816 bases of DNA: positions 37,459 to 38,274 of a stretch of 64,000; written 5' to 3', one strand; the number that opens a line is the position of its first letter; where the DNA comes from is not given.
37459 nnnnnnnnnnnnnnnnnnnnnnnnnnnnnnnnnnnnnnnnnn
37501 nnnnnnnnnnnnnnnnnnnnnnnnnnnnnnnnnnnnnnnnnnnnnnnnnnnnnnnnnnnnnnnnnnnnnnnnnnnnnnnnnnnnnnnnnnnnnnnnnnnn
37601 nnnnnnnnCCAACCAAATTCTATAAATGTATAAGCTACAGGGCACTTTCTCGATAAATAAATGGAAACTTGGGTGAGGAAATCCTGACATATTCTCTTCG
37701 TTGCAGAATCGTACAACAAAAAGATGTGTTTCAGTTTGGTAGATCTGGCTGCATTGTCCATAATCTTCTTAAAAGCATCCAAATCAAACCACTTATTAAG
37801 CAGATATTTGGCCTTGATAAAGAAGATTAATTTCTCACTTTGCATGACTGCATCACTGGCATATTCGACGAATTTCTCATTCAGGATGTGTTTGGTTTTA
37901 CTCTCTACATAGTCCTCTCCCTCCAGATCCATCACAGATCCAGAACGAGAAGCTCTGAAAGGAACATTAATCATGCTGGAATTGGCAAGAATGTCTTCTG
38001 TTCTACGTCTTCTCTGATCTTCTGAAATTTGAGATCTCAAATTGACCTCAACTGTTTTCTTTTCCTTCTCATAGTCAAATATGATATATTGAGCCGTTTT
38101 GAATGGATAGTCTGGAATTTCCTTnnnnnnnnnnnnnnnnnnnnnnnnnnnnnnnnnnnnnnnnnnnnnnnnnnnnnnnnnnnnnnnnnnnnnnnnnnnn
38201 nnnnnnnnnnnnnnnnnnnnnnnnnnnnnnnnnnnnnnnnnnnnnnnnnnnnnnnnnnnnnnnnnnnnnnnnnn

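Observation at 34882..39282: Unusual NmrA-like + VPS9 + DUF547 domain fusion in a single 1466-aa ORF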

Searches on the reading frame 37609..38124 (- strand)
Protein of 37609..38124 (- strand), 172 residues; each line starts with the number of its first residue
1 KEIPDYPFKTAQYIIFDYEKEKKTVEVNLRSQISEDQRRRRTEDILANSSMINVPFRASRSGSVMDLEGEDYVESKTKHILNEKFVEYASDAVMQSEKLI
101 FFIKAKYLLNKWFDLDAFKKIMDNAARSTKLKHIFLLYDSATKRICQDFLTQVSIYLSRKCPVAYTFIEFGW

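Call 67: search_solved_structures(query=A6, max_evalue=10, show_alignments=3)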
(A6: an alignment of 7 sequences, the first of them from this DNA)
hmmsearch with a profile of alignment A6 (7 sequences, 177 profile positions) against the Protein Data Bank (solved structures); distinct sequences matched with E-value up to 10: 10.
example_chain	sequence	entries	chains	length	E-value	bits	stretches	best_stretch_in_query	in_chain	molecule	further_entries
9dki_A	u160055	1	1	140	0.04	17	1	90-140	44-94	TIR domain-containing adapter molecule 2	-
9dlg_B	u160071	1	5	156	0.045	16.9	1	90-140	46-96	TIR domain-containing adapter molecule 2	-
2m1w_A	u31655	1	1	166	0.046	16.8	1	90-140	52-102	TIR domain-containing adapter molecule 2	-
7fcj_A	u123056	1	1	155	0.37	13.8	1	98-158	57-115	SIGIRR protein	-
7fcl_A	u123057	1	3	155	0.41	13.7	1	98-158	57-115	SIGIRR protein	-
3krz_A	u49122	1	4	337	0.49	13.5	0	52-99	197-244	NADH:flavin oxidoreductase/NADH oxidase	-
3kru_A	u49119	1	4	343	0.53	13.3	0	52-99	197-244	NADH:flavin oxidoreductase/NADH oxidase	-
6wt6_A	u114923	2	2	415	0.82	12.7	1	92-134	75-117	Metazoan TIR-STING fusion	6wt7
8ouw_B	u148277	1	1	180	1.3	12.1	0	111-136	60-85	Probable DNA replication complex GINS protein PSF2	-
9i7s_K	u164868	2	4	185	4.4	10.3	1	15-68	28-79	Tom20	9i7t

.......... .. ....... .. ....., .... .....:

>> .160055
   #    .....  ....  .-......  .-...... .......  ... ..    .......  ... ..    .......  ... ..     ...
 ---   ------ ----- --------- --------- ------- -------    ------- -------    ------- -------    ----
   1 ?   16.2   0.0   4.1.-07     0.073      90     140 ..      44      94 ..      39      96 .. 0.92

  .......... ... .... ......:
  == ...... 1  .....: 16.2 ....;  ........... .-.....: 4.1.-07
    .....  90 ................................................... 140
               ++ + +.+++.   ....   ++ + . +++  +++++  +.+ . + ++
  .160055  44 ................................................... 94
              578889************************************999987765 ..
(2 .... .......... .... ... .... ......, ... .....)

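Call 68: search_protein_families(library=padloc, alignment_id=A6, max_evalue=1)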
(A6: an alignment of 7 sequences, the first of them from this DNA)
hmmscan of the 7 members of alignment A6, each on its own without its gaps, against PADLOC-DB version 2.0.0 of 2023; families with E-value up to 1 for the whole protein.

A. member 1, seq(172 aa): 0 families

B. families by the number of members that match (of 7 scanned): 4 families
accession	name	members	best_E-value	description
PDLC05062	PDC-S66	2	0.0019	-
PDLC04909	PDC-S11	1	0.0025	-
PDLC02080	Cas3b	1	0.019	-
PDLC01682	Cas13a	1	0.021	Cas13a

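Call 69: search_protein_families(library=pfam, proteins=[window:37609-38124:-], max_evalue=1)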
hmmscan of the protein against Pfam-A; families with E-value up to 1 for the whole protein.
seq(172 aa): 1 family
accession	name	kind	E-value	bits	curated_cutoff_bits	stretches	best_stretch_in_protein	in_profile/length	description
PF01121.26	CoaE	-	0.14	12.3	27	1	22-52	148-178/180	Dephospho-CoA kinase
